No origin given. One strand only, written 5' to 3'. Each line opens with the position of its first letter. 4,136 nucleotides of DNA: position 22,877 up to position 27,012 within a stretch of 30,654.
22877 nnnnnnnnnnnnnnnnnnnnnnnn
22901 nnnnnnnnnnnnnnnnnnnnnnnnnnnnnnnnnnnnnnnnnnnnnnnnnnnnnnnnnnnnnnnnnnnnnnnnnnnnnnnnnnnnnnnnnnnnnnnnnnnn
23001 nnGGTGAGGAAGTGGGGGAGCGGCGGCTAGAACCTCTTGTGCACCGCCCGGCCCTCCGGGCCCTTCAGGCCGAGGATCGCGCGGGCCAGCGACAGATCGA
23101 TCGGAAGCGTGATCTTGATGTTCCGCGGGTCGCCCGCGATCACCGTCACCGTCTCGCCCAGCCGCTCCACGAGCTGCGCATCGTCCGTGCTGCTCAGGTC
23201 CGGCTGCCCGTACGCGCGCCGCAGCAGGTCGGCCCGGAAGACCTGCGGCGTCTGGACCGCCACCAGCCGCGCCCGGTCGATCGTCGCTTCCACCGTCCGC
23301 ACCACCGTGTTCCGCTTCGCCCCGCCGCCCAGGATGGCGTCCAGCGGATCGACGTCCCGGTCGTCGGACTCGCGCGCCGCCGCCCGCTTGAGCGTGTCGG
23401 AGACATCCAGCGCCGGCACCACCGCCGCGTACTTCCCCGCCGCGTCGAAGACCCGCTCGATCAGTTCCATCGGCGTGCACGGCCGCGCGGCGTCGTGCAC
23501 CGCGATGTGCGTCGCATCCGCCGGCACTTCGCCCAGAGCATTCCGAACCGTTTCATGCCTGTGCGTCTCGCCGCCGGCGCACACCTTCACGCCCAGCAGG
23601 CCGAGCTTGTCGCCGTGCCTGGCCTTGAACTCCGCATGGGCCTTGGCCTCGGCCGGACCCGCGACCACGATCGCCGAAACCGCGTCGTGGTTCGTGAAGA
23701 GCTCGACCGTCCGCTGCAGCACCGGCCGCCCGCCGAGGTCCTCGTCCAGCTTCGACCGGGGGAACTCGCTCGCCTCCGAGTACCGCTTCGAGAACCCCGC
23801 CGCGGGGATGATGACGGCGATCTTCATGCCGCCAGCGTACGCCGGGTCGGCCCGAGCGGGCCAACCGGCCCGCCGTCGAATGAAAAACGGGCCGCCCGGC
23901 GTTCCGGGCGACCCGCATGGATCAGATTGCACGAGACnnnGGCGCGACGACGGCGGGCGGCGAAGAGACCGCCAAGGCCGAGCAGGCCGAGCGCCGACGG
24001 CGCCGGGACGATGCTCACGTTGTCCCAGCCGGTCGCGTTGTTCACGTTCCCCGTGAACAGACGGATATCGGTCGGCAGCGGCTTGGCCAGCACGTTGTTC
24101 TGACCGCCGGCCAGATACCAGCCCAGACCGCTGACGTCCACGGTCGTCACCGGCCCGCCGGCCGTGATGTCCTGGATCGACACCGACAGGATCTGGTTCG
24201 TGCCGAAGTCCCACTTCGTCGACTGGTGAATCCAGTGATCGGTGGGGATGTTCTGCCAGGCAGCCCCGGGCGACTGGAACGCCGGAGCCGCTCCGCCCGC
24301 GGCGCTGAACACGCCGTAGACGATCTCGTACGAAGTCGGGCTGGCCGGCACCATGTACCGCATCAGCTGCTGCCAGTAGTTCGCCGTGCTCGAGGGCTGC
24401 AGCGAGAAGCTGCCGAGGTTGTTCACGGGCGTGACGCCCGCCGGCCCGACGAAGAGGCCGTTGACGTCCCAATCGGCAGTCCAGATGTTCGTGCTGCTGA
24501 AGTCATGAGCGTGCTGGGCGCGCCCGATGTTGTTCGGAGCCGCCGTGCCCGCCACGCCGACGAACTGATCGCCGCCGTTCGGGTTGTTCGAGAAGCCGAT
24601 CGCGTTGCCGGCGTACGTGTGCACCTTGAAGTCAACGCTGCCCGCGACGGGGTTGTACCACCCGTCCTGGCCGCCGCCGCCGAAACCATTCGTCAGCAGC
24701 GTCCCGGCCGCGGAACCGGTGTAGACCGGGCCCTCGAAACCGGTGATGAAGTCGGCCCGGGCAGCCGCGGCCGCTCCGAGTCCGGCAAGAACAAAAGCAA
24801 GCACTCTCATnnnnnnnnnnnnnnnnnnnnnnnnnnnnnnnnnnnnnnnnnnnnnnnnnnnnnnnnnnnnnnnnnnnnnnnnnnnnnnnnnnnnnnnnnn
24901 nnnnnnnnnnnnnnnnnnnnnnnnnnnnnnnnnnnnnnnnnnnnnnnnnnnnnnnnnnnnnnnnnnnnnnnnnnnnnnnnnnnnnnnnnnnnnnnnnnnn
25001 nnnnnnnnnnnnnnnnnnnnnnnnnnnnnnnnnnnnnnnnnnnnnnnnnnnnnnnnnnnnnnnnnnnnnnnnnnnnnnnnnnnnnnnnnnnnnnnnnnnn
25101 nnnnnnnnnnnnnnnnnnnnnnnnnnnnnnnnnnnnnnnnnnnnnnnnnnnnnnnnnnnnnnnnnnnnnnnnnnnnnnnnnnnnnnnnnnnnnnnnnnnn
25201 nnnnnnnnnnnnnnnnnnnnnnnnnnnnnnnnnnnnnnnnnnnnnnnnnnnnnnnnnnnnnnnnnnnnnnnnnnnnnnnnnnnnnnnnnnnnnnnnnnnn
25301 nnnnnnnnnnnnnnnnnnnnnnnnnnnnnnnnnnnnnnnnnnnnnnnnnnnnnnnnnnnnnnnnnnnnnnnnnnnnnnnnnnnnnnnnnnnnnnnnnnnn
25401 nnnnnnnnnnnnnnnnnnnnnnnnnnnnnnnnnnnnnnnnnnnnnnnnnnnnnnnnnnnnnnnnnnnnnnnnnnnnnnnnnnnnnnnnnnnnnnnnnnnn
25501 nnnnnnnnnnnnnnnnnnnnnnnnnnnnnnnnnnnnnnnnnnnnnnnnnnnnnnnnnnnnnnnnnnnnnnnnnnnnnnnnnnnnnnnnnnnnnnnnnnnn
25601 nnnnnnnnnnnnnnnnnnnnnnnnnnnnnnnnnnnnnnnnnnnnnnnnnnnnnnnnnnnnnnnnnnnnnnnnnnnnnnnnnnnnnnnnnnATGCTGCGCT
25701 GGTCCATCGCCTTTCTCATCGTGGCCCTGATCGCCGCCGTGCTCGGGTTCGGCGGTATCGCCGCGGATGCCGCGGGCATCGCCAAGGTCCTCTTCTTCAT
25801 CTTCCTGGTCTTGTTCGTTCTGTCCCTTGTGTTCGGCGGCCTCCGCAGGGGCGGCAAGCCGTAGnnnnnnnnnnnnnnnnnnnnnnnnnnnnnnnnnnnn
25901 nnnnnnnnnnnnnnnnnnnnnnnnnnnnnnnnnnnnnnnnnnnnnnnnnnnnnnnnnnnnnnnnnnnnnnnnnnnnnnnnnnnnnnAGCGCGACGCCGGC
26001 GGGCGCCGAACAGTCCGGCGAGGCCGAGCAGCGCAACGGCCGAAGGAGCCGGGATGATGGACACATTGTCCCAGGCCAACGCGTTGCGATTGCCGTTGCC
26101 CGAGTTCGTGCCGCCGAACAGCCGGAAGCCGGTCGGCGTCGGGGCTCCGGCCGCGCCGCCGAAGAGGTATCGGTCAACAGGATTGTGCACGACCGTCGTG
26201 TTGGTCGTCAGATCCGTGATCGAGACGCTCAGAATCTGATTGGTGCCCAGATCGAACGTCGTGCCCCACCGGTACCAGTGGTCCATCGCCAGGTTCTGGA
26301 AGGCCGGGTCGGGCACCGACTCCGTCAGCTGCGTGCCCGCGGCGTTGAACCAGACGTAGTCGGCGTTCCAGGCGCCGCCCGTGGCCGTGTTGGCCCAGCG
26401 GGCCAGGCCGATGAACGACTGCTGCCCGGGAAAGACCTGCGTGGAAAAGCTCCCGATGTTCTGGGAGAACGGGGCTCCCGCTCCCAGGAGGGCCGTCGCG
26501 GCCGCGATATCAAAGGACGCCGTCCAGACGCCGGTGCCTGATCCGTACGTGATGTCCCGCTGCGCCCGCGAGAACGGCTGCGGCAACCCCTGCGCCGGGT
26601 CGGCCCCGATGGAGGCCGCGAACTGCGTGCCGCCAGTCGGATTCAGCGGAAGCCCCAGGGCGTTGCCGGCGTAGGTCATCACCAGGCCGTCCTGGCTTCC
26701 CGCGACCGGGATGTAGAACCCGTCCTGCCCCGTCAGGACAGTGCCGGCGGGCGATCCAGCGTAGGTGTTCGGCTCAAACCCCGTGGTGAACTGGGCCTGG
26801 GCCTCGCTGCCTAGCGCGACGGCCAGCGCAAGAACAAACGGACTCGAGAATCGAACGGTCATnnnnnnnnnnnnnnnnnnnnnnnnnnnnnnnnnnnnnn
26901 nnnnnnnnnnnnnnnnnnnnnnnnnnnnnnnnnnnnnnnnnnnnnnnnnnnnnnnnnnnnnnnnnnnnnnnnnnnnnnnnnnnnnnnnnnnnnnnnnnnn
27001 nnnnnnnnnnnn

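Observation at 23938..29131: Three paralogous VPAP/IPAP-CTERM surface proteins as separate transcription units around ssrA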

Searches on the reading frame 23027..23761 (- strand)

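Call 13: search_protein_families(library=pfam, proteins=[window:23027-23761:-], max_evalue=0.001)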
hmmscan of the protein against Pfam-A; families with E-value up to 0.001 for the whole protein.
window:23027-23761:- (244 aa): 1 family
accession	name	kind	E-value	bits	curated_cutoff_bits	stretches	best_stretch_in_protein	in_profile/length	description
PF01128.25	IspD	-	2.1e-44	152.4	27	2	5-129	21-139/221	2-C-methyl-D-erythritol 4-phosphate cytidylyltransferase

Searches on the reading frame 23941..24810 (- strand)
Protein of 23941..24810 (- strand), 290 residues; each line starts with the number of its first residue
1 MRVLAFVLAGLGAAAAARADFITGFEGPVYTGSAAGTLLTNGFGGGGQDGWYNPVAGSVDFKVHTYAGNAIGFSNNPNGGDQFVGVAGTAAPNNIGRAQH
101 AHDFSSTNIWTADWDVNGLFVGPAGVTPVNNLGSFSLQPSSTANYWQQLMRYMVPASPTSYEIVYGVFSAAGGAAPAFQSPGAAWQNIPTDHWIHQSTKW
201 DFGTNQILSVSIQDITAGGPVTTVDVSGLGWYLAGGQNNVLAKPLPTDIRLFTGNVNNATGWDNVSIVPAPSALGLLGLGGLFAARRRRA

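Call 7: search_protein_families(library=pfam, proteins=[window:23941-24810:-], max_evalue=1)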
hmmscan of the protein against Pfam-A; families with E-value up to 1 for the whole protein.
window:23941-24810:- (290 aa): 1 family
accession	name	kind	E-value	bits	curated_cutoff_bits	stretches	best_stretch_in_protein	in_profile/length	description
PF07589.16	PEP-CTERM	-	0.0032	17.9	20.7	1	268-289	2-24/24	PEP-CTERM motif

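Call 8: search_protein_families(library=ncbifam, proteins=[window:23941-24810:-], max_evalue=1)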
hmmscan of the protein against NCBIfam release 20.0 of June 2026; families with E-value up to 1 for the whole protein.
window:23941-24810:- (290 aa): 7 families
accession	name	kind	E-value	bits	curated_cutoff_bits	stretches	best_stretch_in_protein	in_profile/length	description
NF038130.1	PEP_NF038130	equivalog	0.0002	21.1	60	1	251-287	246-283/283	NF038130 family PEP-CTERM protein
TIGR02595.1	PEP_CTERM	domain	0.0016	19.2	16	1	268-289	1-22/24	PEP-CTERM sorting domain-containing protein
NF041927.1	Xrt_dep_XDP1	equivalog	0.0082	16.1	125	1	266-289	217-242/242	exosortase-dependent surface protein XDP1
NF038125.1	PEP_CTERM_THxN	subfamily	0.04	13.5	85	1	267-289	222-246/246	THxN family PEP-CTERM protein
NF038120.1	PEP_CTERM_QFxxD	subfamily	0.041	13.7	80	1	262-289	185-214/215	NF038120 family PEP-CTERM protein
NF050011.2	PFE_CTERM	equivalog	0.066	13.8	24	1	272-289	8-25/28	PFE-CTERM domain-containing protein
TIGR01167.1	LPXTG_anchor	domain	0.11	13.2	15.9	1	260-289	5-33/34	LPXTG cell wall anchor domain-containing protein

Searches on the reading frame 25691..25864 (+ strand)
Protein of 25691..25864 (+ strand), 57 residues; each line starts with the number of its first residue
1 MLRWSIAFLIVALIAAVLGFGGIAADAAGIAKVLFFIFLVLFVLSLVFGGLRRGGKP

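Call 13: search_protein_families(library=pfam, proteins=[window:25691-25864:+], max_evalue=0.001)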
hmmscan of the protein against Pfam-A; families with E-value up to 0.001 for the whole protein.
window:25691-25864:+ (57 aa): 2 families
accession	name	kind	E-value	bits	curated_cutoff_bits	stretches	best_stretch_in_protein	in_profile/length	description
PF07043.18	DUF1328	-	7.8e-15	55.4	27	1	6-44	1-39/39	Protein of unknown function (DUF1328)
PF09221.15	Bacteriocin_IId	-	0.00071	20.2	23.6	1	2-33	19-50/67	Bacteriocin class IId cyclical uberolysin-like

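Call 84: search_protein_families(library=ncbifam, proteins=[window:25691-25864:+], max_evalue=0.001)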
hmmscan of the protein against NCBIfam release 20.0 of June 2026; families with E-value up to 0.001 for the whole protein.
window:25691-25864:+ (57 aa): 10 families
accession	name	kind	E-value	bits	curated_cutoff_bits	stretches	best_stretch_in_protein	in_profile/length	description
NF010233.0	PRK13682.2-4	equivalog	1.1e-22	80.1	85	1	1-57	1-57/59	hypothetical protein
NF010226.0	PRK13682.1-1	equivalog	3.3e-22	78.3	59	1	1-53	1-53/53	hypothetical protein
NF010228.0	PRK13682.1-3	equivalog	6.5e-22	77.3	71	1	1-54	1-54/57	hypothetical protein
NF010229.0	PRK13682.1-4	equivalog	1.4e-17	63.5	52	1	1-52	1-50/53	hypothetical protein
NF010230.0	PRK13682.1-5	equivalog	1.1e-14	54.4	89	1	1-50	1-50/53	hypothetical protein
NF010235.0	PRK13682.2-6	equivalog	1.3e-14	54.2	83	1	1-49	1-49/61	hypothetical protein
NF010234.0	PRK13682.2-5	equivalog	2.7e-14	53.3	70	1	1-48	1-48/57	hypothetical protein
NF010232.0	PRK13682.2-2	equivalog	7.1e-12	45.5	85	1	1-49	3-51/57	hypothetical protein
NF010231.0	PRK13682.2-1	equivalog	4.6e-10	39.6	82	1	1-46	1-50/57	hypothetical protein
NF010227.0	PRK13682.1-2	equivalog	2e-08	34.2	73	1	1-49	1-49/52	hypothetical protein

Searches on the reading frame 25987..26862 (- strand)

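Call 7: search_protein_families(library=pfam, proteins=[window:25987-26862:-], max_evalue=1)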
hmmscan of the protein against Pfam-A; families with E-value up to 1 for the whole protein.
window:25987-26862:- (292 aa): 1 family
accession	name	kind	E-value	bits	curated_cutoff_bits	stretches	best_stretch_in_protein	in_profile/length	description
PF07589.16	PEP-CTERM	-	0.045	14.3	20.7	1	270-291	2-24/24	PEP-CTERM motif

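Call 8: search_protein_families(library=ncbifam, proteins=[window:25987-26862:-], max_evalue=1)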
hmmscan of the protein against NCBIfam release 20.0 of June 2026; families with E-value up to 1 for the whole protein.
window:25987-26862:- (292 aa): 3 families
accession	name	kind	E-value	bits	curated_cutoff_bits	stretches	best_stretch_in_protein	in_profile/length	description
TIGR02595.1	PEP_CTERM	domain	0.0044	17.8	16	1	270-291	1-22/24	PEP-CTERM sorting domain-containing protein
NF038120.1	PEP_CTERM_QFxxD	subfamily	0.019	14.9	80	1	253-291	174-214/215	NF038120 family PEP-CTERM protein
TIGR01167.1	LPXTG_anchor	domain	0.93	10.3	15.9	1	276-291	18-33/34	LPXTG cell wall anchor domain-containing protein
